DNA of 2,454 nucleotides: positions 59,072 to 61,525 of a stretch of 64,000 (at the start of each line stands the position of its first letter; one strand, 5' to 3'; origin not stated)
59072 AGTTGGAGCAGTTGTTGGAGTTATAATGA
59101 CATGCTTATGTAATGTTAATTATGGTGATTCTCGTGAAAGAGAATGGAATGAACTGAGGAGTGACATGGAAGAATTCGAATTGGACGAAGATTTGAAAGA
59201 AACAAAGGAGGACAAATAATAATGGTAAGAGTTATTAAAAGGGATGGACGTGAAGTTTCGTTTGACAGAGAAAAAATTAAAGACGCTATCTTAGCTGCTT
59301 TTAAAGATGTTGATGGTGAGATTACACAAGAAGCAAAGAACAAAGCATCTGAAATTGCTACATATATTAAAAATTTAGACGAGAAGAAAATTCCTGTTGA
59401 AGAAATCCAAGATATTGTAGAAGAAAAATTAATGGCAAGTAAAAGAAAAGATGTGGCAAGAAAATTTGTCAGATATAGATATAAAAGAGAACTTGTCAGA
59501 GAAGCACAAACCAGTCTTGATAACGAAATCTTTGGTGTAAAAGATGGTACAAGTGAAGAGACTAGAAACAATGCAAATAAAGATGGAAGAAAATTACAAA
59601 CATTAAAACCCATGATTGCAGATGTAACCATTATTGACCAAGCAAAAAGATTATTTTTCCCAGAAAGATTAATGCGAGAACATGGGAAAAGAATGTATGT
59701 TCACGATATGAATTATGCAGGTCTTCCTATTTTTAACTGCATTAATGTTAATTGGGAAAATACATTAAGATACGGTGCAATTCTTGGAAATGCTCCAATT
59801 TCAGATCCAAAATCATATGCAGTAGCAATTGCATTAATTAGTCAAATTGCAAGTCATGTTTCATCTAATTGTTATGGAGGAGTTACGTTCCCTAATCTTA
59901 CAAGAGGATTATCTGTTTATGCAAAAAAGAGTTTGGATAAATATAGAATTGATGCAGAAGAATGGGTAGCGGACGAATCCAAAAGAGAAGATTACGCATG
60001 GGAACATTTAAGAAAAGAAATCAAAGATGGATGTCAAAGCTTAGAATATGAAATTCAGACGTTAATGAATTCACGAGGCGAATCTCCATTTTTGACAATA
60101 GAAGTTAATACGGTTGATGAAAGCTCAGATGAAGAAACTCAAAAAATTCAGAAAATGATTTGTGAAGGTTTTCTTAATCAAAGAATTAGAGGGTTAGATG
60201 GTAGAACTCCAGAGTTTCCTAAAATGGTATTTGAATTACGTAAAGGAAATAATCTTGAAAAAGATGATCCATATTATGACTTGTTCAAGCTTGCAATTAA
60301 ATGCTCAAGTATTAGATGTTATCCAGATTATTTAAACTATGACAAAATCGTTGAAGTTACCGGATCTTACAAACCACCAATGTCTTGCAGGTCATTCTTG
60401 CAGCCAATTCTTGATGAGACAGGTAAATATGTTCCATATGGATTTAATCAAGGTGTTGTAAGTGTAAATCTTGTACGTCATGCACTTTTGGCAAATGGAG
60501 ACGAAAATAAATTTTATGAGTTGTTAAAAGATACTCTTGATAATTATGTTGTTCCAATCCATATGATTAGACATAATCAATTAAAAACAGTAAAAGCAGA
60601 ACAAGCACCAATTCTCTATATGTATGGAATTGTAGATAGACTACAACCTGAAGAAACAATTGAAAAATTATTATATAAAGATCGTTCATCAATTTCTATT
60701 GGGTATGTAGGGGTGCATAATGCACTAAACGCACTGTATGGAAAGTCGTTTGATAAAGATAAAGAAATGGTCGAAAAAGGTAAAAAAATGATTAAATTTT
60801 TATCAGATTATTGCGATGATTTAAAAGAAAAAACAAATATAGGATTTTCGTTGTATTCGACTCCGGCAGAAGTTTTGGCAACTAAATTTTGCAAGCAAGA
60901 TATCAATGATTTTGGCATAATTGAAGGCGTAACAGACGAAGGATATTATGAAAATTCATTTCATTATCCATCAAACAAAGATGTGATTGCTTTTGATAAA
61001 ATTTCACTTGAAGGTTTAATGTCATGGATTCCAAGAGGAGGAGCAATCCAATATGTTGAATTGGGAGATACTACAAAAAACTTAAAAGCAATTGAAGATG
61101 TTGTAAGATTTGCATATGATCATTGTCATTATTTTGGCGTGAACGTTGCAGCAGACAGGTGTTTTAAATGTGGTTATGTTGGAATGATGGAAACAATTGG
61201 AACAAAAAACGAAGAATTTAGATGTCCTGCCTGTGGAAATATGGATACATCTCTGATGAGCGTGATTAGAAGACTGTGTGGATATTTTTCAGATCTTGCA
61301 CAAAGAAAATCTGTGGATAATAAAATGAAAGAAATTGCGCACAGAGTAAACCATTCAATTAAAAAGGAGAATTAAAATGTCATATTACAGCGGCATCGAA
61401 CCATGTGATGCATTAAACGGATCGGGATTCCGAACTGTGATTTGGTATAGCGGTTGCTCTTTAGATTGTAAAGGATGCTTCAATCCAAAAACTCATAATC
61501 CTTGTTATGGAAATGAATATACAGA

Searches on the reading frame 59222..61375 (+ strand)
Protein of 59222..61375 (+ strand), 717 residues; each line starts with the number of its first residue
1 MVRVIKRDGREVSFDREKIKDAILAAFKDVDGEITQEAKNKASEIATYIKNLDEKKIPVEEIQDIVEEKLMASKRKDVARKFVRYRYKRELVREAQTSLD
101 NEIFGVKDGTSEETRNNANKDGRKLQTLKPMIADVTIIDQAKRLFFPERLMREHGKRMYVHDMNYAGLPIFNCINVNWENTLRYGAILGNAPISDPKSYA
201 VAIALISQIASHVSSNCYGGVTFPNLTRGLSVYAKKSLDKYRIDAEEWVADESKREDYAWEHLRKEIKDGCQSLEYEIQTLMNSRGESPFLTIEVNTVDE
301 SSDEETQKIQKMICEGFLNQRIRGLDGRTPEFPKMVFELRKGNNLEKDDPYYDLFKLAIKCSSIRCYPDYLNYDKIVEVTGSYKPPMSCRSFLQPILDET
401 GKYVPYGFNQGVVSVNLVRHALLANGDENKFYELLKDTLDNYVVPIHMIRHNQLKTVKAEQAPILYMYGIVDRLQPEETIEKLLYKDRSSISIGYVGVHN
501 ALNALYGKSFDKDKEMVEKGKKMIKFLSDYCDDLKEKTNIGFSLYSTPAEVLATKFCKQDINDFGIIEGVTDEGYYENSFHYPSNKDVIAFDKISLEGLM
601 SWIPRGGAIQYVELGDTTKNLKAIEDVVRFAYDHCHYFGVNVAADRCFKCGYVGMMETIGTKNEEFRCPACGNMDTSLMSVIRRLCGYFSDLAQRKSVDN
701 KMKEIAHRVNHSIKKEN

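Call 9: search_protein_families(library=phrogs, proteins=[window:59222-61375:+], max_evalue=0.00001)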
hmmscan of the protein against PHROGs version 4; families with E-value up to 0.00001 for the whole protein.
window:59222-61375:+ (717 aa): 4 families
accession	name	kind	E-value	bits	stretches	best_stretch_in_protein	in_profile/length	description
phrog_487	-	moron, auxiliary metabolic gene and host takeover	1.3e-216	722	1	2-714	4-715/718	NrdD-like anaerobic ribonucleotide reductase large subunit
phrog_4218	-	DNA, RNA and nucleotide metabolism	1.9e-93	314.2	1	384-711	8-332/333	anaerobic ribonucleoside reductase large subunit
phrog_26446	-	DNA, RNA and nucleotide metabolism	6.2e-27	95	2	538-656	220-348/761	anaerobic ribonucleoside reductase large subunit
phrog_29160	-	DNA, RNA and nucleotide metabolism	6.7e-24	85.9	1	549-714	2-158/158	anaerobic ribonucleoside reductase large subunit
